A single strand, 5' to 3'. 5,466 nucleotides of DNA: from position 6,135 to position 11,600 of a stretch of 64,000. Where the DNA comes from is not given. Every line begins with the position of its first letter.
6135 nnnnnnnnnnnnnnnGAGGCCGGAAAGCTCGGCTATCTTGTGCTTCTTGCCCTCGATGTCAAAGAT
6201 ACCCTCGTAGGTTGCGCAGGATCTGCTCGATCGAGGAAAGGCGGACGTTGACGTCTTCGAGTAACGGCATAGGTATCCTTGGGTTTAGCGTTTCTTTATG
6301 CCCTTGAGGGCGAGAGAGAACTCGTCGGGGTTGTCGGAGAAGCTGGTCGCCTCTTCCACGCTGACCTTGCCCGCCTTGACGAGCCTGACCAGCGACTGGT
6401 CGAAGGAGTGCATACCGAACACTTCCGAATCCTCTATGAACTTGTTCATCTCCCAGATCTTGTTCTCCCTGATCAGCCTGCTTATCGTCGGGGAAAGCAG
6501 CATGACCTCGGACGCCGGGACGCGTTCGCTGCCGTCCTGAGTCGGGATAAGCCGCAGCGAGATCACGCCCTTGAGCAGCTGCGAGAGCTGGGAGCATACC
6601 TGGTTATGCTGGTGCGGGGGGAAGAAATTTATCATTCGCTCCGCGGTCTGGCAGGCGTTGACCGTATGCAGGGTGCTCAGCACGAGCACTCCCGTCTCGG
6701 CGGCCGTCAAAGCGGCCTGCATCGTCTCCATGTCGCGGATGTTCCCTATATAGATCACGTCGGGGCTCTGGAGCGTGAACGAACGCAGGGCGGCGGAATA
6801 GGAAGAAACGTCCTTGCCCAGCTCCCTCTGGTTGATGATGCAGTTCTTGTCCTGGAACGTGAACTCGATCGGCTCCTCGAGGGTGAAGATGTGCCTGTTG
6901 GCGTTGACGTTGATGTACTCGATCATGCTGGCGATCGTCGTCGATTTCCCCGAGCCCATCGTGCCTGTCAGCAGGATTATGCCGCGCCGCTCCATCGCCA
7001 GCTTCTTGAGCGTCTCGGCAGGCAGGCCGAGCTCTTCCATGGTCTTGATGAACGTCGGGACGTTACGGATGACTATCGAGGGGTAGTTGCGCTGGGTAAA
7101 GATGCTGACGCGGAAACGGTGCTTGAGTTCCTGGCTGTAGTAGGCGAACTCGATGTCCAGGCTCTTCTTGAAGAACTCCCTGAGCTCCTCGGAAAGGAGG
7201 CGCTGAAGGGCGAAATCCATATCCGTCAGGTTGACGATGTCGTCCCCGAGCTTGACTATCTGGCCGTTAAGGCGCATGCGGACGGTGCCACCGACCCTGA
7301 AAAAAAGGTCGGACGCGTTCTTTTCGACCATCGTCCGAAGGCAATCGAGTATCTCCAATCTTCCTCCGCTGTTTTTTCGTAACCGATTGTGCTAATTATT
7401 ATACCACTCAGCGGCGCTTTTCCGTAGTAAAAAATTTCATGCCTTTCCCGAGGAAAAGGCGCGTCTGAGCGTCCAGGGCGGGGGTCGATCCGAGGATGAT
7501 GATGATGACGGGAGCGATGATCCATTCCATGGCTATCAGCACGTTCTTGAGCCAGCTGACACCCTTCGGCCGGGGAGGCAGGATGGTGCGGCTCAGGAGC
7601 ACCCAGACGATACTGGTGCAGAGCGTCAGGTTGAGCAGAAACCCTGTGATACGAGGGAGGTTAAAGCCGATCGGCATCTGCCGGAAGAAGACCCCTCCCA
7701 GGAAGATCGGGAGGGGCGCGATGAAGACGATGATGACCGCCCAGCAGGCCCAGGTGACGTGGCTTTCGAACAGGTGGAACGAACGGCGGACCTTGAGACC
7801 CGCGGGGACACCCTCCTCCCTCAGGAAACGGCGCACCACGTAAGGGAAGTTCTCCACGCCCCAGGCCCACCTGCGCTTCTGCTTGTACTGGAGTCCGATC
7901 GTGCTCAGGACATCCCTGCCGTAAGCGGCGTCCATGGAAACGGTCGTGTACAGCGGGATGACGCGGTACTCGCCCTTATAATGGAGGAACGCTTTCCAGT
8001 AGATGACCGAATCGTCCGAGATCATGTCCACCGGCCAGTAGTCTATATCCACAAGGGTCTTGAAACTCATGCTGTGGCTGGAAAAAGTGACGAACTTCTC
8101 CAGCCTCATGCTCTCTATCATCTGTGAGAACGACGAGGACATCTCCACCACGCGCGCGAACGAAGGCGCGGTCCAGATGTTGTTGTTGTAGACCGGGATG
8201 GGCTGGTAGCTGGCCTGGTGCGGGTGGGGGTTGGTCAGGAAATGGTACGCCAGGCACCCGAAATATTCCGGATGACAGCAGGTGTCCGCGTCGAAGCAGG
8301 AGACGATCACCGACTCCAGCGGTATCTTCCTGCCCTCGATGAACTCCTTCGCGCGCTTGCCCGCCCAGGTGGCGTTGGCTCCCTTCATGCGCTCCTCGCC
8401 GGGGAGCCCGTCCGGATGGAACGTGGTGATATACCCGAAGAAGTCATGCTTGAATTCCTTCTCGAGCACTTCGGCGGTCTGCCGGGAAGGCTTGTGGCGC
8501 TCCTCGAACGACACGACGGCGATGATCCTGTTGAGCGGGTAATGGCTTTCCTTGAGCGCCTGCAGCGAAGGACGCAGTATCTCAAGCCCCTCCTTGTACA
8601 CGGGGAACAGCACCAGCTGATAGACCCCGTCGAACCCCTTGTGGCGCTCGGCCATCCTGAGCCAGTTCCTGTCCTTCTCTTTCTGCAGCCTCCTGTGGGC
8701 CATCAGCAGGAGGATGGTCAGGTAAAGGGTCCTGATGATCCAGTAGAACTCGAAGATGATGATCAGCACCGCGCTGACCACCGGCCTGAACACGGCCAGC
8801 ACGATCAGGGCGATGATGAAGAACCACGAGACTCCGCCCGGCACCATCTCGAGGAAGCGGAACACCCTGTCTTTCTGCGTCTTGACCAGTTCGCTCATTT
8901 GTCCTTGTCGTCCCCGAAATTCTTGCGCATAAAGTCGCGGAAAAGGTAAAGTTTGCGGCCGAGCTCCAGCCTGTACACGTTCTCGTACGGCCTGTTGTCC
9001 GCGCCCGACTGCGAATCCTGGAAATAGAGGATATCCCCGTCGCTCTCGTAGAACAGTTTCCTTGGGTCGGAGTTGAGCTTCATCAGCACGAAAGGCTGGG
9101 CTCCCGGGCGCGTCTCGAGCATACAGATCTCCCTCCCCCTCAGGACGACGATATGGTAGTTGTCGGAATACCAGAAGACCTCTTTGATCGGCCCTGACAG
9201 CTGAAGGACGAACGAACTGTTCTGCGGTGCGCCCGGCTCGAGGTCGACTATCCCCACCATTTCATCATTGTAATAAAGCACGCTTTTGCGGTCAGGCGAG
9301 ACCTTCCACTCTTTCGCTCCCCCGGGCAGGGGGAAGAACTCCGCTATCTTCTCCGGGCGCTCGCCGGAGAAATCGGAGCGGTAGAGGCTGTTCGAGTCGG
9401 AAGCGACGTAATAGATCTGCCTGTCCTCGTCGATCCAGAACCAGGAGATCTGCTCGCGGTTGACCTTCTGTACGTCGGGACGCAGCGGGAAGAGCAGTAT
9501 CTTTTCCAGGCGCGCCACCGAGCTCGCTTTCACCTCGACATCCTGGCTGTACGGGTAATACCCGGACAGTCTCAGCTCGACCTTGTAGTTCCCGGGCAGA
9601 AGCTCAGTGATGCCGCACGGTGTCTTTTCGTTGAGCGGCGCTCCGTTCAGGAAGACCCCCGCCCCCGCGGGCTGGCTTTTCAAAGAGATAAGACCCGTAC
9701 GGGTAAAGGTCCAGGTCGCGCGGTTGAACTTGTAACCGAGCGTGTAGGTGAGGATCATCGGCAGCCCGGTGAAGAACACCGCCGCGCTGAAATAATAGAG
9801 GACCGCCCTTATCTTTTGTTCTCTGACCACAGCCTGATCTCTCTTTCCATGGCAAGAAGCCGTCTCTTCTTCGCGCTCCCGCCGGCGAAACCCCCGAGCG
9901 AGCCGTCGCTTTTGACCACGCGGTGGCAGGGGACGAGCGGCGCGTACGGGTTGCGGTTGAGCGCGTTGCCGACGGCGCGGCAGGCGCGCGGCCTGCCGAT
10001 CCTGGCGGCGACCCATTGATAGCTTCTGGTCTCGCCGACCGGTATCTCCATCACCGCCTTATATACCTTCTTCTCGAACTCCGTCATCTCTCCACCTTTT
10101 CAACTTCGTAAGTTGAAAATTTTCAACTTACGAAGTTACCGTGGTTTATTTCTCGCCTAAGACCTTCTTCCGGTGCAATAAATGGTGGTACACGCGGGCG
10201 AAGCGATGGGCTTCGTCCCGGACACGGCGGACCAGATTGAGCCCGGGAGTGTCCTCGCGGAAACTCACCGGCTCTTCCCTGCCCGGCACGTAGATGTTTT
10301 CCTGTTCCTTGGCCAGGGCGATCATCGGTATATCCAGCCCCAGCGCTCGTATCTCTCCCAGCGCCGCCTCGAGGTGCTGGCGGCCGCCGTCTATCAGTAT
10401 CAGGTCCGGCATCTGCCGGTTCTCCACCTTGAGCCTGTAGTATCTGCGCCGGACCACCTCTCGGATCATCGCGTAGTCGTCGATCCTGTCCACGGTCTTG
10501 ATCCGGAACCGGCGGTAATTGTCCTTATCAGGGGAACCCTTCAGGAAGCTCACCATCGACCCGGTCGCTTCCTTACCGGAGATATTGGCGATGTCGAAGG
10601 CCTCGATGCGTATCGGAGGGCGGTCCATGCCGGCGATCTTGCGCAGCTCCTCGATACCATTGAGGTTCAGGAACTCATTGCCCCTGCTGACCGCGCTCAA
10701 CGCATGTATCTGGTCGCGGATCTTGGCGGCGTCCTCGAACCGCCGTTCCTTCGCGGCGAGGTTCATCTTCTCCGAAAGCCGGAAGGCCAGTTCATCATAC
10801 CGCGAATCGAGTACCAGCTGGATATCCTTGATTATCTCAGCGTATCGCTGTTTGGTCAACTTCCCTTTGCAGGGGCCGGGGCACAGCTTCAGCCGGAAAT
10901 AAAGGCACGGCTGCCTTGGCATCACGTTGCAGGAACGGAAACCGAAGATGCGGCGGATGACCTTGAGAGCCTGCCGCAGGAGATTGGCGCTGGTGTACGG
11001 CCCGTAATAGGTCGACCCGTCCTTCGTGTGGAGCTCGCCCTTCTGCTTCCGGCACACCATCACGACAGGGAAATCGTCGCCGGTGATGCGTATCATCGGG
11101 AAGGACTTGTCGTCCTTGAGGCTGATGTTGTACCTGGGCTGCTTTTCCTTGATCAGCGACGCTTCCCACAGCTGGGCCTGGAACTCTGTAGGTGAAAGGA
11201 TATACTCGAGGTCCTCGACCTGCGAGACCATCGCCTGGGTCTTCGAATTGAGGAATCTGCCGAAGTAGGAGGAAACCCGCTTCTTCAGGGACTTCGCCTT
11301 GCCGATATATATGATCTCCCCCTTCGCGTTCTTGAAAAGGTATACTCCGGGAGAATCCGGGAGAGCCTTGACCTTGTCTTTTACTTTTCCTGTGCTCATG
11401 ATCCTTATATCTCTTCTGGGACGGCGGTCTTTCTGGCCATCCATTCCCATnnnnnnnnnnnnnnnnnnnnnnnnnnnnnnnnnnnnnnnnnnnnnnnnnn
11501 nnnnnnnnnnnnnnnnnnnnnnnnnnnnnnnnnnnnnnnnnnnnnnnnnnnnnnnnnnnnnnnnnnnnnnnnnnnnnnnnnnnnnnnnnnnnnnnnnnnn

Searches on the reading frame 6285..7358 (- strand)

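Call 54: search_protein_families(library=pfam, proteins=[window:6285-7358:-], max_evalue=0.001)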
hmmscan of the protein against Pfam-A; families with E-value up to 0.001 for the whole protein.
window:6285-7358:- (357 aa): 3 families
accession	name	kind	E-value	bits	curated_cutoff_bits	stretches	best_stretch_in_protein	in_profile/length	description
PF00437.27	T2SSE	-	8e-39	133.8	24.9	1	7-275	16-282/370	Type II/IV secretion system protein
PF13555.12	AAA_29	-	0.00025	21.1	27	1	118-143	15-40/61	P-loop containing region of AAA domain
PF07693.20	KAP_NTPase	-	0.0005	19.9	20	0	114-211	9-106/293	KAP family P-loop domain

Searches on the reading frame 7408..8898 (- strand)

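Call 53: search_protein_families(library=pfam, proteins=[window:7408-8898:-], max_evalue=0.001)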
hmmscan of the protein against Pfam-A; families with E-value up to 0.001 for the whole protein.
window:7408-8898:- (496 aa): 1 family
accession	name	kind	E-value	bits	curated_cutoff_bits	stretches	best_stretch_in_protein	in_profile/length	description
PF13632.12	Glyco_trans_2_3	-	3e-08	34.2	27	1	199-394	2-168/198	Glycosyl transferase family group 2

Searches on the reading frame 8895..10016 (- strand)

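Call 53: search_protein_families(library=pfam, proteins=[window:8895-10016:-], max_evalue=0.001)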
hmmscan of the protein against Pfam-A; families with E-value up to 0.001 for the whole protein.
window:8895-10016:- (373 aa): 1 family
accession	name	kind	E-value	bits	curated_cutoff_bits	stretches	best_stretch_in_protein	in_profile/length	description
PF08308.17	PEGA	-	1.1e-10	41.7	20.8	1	108-170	2-63/71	PEGA domain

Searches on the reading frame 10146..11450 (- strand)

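Call 53: search_protein_families(library=pfam, proteins=[window:10146-11450:-], max_evalue=0.001)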
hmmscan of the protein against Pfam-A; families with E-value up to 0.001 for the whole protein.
window:10146-11450:- (434 aa): 4 families
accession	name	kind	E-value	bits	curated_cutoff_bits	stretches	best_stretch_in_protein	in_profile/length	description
PF08459.17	UvrC_RNaseH_dom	-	3.7e-50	170.3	22.3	1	271-418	2-158/159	UvrC RNAse H endonuclease domain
PF01541.30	GIY-YIG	-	9.8e-10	39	22.6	1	34-108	2-78/78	GIY-YIG catalytic domain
PF02151.25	UVR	-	3.9e-07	30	21.5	1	224-252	6-34/36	UvrB/uvrC motif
PF24348.1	DUF7508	-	0.0007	20.2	26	0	25-60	13-47/79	Domain of unknown function (DUF7508)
